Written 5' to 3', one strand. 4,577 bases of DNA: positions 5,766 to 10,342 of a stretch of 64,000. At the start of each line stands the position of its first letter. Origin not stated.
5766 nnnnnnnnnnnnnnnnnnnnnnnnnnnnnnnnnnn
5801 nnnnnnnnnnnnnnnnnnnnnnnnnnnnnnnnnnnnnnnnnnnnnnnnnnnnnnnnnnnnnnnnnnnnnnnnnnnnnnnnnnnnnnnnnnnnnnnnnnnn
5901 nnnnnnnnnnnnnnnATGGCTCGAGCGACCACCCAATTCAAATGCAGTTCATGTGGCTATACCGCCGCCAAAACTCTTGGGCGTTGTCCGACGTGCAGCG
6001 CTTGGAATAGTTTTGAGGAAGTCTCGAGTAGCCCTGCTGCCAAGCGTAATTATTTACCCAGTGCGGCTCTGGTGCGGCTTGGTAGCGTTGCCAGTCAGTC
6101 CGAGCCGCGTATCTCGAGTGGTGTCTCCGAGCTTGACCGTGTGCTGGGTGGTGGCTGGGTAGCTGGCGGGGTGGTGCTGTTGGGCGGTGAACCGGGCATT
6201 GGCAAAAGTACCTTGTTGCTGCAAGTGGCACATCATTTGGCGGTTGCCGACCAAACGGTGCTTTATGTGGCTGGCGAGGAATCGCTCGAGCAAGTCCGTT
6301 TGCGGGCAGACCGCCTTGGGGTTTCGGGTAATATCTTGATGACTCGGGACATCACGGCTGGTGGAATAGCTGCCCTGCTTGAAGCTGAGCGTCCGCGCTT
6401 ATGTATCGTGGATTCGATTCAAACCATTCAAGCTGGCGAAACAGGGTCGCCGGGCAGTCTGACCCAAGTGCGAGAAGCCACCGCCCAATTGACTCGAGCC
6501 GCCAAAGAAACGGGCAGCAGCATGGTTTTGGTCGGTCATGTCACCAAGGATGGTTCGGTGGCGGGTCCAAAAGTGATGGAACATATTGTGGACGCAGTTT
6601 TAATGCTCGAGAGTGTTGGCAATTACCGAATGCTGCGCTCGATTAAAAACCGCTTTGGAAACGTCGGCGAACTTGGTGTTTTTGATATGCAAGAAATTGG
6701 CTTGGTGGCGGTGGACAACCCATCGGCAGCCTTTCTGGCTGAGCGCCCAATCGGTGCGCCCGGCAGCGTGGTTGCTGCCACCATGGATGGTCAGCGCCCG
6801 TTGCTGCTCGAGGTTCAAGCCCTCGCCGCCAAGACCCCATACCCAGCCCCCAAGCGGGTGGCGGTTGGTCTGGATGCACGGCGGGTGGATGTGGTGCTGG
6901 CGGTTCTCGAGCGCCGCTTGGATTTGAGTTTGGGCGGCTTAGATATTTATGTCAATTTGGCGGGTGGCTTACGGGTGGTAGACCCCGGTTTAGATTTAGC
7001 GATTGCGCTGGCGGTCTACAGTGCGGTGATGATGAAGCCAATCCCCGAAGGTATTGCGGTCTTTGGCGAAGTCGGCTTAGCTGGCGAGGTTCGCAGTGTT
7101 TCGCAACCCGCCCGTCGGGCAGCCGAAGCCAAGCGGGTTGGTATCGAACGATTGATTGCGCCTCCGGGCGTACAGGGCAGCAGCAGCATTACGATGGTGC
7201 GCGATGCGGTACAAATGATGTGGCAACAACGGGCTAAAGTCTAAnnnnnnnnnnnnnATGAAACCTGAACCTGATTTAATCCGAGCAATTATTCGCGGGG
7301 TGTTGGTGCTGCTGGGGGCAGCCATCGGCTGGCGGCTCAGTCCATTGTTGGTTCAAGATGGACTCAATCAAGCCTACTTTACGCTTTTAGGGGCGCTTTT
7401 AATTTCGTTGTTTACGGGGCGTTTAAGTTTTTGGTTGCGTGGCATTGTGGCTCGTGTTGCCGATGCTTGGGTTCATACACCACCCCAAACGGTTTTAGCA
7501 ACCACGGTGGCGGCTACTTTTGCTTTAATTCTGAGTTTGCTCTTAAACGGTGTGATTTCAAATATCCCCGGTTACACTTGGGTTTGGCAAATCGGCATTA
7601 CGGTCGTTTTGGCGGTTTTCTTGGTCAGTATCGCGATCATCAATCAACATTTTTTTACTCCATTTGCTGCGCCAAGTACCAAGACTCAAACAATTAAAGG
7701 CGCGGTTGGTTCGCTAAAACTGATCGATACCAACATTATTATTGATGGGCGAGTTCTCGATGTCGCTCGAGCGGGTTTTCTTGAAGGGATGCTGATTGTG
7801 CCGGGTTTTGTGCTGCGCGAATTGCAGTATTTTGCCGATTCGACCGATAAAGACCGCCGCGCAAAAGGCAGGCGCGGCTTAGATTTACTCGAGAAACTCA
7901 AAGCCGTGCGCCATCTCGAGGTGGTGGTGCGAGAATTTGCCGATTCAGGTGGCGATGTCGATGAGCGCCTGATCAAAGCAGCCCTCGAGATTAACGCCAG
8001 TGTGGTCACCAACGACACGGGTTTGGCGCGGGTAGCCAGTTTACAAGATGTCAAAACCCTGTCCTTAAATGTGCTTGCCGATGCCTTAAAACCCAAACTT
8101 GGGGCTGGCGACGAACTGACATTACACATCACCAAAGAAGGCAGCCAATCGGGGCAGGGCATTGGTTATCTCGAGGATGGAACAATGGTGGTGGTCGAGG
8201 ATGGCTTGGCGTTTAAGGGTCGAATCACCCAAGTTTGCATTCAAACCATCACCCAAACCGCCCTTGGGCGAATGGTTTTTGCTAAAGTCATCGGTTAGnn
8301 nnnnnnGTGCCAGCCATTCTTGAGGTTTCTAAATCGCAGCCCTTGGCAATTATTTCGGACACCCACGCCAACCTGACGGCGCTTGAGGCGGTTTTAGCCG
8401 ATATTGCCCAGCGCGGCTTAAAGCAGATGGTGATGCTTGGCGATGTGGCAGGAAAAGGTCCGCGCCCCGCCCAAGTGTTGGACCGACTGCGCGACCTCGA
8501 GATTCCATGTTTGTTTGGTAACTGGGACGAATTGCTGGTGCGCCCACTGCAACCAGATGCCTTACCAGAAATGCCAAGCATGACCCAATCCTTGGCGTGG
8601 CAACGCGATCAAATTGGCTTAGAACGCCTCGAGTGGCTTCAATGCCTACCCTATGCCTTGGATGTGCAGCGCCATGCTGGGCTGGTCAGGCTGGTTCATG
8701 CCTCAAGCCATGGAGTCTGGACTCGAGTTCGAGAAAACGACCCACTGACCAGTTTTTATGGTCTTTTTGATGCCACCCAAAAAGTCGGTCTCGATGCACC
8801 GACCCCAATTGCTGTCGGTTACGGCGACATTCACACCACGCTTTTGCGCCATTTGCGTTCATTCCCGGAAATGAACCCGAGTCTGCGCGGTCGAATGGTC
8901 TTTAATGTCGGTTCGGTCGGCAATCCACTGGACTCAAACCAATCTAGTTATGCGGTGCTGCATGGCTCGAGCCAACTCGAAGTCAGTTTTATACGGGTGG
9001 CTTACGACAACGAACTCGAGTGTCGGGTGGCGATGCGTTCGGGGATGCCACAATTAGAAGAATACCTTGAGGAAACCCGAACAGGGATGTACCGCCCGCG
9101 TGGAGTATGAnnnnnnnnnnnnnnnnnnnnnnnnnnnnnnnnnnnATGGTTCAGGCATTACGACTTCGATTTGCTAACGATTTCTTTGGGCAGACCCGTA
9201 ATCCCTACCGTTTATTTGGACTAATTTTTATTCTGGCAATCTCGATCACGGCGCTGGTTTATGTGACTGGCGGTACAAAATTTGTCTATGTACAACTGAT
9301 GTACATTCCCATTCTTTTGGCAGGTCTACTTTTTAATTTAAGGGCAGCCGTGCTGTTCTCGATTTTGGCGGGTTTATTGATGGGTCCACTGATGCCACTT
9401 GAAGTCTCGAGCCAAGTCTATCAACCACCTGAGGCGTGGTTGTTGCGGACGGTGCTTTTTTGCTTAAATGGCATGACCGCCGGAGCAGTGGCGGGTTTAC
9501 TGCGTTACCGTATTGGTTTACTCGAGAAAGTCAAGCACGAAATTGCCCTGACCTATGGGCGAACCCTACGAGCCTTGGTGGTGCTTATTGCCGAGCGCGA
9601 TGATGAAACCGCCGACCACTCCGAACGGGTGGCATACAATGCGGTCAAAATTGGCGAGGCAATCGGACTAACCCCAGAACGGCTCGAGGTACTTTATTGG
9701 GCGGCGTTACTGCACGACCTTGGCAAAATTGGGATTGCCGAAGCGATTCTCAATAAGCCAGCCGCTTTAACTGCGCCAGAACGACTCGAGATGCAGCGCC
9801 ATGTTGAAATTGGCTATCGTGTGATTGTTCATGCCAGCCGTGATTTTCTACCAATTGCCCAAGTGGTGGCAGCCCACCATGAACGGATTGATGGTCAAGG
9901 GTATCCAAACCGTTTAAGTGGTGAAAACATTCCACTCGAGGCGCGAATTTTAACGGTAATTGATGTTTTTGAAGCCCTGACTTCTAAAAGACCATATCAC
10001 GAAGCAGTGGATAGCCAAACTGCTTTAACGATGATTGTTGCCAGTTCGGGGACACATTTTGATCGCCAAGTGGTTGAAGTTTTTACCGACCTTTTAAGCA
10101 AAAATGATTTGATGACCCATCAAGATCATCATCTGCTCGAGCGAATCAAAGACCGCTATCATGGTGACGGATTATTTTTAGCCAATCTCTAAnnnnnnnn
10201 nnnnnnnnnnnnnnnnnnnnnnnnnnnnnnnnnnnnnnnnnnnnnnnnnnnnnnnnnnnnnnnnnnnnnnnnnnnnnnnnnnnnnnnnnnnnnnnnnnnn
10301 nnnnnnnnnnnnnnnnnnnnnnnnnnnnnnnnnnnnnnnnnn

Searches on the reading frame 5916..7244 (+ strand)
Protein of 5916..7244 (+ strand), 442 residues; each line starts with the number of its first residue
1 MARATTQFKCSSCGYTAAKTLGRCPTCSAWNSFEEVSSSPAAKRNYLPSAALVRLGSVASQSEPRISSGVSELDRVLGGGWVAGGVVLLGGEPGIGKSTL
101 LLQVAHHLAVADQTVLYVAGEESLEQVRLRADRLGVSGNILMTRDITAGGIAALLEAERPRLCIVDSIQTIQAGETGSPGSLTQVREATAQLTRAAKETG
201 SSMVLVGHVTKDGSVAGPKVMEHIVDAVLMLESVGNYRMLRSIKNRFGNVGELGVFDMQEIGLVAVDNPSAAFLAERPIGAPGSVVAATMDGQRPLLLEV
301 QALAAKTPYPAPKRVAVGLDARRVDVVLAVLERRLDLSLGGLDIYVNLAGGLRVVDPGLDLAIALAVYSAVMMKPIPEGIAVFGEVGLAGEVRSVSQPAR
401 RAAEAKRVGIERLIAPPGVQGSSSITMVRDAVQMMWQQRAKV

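Call 42: search_protein_families(library=pfam, proteins=[window:5916-7244:+], max_evalue=0.00001)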
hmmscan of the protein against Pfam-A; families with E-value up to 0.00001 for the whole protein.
window:5916-7244:+ (442 aa): 6 families
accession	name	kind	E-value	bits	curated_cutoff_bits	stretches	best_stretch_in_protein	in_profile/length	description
PF13481.12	AAA_25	-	4.6e-16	59.5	27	1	73-213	22-194/195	AAA domain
PF06745.19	ATPase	-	1.1e-15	58.1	26.6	1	67-136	2-72/231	KaiC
PF18073.7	Zn_ribbon_LapB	-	1.5e-10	41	25.7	1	8-35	1-28/28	Rubredoxin metal binding domain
PF13541.12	ChlI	-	2.5e-10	40.7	27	1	343-416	44-118/121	Subunit ChlI of Mg-chelatase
PF03796.21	DnaB_C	-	4.4e-08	33.3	27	1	66-130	2-66/255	DnaB-like helicase C terminal domain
PF25199.1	nSTAND_NTPase5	-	6.4e-06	26.5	34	0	85-125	42-83/145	Novel STAND NTPase 5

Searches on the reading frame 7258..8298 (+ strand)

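Call 42: search_protein_families(library=pfam, proteins=[window:7258-8298:+], max_evalue=0.00001)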
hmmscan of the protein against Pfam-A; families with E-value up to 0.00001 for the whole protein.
window:7258-8298:+ (346 aa): 1 family
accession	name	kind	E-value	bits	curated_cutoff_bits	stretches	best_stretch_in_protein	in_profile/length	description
PF01850.27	PIN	-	2.3e-08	35.1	23.6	1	155-260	2-118/120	PIN domain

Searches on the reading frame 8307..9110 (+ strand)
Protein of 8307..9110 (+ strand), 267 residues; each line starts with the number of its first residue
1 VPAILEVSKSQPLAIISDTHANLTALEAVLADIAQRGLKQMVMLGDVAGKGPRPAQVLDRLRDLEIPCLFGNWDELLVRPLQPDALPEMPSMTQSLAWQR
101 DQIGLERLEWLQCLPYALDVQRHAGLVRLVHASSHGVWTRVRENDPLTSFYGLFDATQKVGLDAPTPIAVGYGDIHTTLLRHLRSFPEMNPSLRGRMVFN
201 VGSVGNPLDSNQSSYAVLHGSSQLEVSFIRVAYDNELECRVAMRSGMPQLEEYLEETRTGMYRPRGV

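Call 42: search_protein_families(library=pfam, proteins=[window:8307-9110:+], max_evalue=0.00001)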
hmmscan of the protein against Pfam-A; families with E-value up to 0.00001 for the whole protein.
window:8307-9110:+ (267 aa): 2 families
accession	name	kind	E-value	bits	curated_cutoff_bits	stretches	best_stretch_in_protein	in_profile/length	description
PF12850.12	Metallophos_2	-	1.2e-11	45.3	27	1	13-220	3-151/154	Calcineurin-like phosphoesterase superfamily domain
PF00149.33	Metallophos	-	1.4e-06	29.3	21.5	1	12-121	2-107/191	Calcineurin-like phosphoesterase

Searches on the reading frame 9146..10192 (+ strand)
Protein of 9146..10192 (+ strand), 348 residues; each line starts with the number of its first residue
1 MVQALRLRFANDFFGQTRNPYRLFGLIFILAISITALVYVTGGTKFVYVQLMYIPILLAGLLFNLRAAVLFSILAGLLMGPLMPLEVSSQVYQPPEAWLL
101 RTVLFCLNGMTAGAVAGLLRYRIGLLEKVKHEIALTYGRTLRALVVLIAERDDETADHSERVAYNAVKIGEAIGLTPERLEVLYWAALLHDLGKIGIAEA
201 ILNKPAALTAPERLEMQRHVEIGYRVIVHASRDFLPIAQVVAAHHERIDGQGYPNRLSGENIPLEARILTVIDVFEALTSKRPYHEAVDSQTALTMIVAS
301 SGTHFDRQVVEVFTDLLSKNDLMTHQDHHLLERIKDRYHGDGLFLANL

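Call 42: search_protein_families(library=pfam, proteins=[window:9146-10192:+], max_evalue=0.00001)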
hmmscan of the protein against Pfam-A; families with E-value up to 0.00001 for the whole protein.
window:9146-10192:+ (348 aa): 2 families
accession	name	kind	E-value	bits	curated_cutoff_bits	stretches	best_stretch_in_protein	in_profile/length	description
PF13487.12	HD_5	-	1.4e-35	123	27.2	1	144-309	3-170/170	HD domain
PF01966.28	HD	-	8.3e-23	81.3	22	1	156-277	2-115/116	HD domain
